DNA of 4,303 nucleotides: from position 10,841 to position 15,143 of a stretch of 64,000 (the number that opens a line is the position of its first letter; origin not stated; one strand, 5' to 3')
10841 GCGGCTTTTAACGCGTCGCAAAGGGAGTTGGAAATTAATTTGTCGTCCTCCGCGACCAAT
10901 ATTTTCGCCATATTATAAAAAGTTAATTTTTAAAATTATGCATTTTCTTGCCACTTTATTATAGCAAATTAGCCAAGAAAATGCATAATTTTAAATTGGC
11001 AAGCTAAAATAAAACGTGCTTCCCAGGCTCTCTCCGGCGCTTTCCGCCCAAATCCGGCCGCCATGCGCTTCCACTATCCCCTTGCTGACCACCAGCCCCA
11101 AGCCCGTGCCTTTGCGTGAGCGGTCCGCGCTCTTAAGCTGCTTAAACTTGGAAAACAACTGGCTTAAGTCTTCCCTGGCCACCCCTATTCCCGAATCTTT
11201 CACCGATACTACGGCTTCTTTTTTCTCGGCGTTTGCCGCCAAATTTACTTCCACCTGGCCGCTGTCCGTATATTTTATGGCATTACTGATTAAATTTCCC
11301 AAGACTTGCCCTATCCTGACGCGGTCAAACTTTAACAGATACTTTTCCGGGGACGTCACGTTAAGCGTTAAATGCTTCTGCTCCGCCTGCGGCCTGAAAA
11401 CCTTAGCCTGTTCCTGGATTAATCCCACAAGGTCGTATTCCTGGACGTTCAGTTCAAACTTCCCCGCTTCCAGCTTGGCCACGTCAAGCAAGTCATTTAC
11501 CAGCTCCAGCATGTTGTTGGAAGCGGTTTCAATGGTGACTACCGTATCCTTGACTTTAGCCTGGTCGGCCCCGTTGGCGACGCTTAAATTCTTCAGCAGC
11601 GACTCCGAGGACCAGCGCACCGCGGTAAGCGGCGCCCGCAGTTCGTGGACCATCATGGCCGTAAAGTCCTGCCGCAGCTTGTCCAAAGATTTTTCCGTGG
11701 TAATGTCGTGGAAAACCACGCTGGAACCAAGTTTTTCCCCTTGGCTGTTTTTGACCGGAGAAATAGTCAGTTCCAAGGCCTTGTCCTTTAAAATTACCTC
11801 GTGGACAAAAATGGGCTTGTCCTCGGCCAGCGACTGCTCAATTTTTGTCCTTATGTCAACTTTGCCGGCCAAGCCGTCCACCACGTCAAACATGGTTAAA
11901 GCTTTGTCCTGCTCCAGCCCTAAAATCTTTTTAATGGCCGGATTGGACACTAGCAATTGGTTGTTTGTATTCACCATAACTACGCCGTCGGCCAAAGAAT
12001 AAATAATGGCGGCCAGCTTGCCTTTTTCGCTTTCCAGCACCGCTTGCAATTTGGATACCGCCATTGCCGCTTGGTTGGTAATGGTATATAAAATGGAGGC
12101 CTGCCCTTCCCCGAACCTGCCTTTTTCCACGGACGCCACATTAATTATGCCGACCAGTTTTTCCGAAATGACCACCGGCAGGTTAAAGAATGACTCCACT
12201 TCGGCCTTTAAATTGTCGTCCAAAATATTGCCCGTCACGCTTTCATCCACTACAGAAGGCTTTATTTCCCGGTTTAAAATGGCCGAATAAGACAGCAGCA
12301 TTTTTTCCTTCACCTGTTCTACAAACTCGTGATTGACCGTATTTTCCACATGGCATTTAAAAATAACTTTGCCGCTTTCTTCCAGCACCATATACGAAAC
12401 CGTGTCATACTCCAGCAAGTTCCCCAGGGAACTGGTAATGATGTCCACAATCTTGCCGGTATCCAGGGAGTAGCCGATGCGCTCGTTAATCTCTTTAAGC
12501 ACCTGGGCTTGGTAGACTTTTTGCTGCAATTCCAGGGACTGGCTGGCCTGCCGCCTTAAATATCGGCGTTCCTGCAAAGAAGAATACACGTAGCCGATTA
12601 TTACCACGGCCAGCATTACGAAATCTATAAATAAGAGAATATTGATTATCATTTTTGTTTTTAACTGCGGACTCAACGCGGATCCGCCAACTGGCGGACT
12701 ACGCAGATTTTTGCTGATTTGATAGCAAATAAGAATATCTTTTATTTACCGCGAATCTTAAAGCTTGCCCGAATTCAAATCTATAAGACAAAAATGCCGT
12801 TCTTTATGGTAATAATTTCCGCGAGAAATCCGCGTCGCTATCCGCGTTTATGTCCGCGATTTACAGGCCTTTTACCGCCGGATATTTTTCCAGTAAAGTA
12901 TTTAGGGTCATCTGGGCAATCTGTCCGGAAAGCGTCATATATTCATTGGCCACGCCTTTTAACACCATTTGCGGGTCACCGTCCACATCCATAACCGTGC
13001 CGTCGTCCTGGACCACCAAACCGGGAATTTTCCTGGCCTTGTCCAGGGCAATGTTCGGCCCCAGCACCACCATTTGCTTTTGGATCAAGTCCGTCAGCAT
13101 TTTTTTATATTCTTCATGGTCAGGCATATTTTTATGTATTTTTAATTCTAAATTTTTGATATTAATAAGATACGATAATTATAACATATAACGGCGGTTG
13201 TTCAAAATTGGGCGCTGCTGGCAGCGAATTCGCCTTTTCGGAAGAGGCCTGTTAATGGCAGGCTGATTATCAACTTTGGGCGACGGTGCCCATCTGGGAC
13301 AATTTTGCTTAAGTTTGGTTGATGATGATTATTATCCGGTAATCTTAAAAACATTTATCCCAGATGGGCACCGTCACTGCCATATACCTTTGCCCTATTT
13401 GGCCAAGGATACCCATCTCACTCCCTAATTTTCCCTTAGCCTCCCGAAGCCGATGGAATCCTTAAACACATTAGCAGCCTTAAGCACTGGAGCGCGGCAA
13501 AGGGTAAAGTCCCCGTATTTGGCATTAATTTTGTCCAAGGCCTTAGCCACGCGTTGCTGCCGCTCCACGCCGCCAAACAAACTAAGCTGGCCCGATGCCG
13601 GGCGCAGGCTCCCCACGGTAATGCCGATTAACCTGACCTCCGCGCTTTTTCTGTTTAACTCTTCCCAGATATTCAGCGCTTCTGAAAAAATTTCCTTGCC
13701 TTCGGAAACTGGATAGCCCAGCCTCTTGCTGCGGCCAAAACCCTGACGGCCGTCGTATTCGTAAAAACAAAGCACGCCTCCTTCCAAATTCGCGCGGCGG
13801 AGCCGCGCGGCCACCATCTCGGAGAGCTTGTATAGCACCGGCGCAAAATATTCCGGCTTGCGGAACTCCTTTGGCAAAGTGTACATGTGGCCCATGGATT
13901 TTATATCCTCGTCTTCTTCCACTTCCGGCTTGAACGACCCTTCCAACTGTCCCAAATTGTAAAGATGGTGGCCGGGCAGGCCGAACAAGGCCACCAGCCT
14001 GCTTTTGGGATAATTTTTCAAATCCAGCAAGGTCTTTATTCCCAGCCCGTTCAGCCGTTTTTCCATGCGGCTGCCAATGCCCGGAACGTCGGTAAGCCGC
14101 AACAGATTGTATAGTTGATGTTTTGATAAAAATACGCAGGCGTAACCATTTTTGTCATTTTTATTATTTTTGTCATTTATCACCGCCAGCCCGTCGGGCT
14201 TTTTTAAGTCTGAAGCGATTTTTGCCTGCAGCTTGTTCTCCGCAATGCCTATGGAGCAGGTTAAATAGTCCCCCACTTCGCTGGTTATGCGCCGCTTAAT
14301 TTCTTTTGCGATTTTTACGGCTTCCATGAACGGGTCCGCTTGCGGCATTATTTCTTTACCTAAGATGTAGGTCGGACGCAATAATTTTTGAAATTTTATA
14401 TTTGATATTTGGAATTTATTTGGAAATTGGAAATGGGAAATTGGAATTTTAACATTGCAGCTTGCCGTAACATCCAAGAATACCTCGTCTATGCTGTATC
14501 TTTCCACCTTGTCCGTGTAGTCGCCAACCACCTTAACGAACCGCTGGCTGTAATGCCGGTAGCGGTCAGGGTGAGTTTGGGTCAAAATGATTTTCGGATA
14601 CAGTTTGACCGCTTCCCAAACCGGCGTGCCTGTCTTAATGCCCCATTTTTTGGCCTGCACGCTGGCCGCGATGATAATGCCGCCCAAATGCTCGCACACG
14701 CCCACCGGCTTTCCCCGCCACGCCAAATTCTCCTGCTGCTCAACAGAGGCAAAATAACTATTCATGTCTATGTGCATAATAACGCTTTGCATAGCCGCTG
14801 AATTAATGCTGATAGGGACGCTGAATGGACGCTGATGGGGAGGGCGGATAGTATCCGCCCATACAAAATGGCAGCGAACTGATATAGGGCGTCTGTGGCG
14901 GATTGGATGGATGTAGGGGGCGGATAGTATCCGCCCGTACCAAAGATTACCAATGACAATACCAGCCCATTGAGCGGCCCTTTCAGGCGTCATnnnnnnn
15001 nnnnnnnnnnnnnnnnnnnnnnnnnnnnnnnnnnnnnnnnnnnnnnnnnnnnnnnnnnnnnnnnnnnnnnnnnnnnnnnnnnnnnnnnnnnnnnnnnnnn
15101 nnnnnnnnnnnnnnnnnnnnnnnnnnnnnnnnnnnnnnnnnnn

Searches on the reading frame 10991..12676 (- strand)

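Call 21: search_protein_families(library=pfam, proteins=[window:10991-12676:-], max_evalue=0.001)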
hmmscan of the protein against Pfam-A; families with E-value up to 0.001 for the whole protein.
window:10991-12676:- (561 aa): 10 families
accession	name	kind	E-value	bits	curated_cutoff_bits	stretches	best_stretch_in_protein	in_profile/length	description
PF02518.31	HATPase_c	-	6.3e-27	94.7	26.4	1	451-560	2-108/111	Histidine kinase-, DNA gyrase B-, and HSP90-like ATPase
PF00512.31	HisKA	-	4.8e-14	52.6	26.9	1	335-405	2-66/66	His Kinase A (phospho-acceptor) domain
PF08448.16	PAS_4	-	4.1e-06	27.4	23.1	1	227-329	3-109/110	PAS fold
PF13185.12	GAF_2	-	9e-06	26.4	28.6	1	76-207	7-135/136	GAF domain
PF00989.32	PAS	-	1.8e-05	25.1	22.6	1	221-325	3-113/113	PAS fold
PF13589.12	HATPase_c_3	-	3.6e-05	24.2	25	1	457-526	5-77/137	Histidine kinase-, DNA gyrase B-, and HSP90-like ATPase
PF13426.13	PAS_9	-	0.00035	21.2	27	1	230-326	2-102/103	PAS domain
PF13581.12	HATPase_c_2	-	0.00048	20.6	27.4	0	456-536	33-110/127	Histidine kinase-like ATPase domain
PF13492.12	GAF_3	-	0.00055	20.8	27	0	75-208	4-128/129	GAF domain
PF01590.32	GAF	-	0.00064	20.7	22.4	0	74-207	3-133/133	GAF domain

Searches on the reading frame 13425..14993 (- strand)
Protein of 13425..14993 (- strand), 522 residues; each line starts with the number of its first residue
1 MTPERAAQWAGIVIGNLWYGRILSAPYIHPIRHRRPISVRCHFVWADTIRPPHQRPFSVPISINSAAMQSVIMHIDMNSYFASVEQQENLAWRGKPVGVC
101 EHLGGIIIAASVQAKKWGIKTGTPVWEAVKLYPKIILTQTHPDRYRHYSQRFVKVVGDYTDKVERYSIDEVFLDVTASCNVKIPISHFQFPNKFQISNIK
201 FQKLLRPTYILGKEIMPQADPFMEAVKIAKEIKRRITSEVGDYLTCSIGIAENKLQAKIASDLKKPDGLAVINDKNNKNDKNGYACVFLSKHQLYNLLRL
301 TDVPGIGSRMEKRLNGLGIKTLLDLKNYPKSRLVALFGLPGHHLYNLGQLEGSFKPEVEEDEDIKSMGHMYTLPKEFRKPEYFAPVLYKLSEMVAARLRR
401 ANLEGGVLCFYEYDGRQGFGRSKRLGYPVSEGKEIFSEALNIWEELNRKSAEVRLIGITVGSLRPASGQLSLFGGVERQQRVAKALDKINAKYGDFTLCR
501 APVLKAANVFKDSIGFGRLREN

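Call 21: search_protein_families(library=pfam, proteins=[window:13425-14993:-], max_evalue=0.001)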
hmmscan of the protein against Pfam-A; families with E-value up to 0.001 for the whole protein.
window:13425-14993:- (522 aa): 4 families
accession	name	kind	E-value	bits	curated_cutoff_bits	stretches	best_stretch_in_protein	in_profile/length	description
PF00817.25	IMS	-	3e-39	134.7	23.2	1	75-262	1-148/148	impB/mucB/samB family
PF11799.13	IMS_C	-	4.2e-15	56.5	20.7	1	365-471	2-108/109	impB/mucB/samB family C-terminal domain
PF21999.2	IMS_HHH_1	-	1.1e-07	32.7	27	1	301-346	1-47/53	DNA polymerase-iota, thumb domain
PF11798.14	IMS_HHH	-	2.3e-05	24.8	24.4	1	292-319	6-32/32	IMS family HHH motif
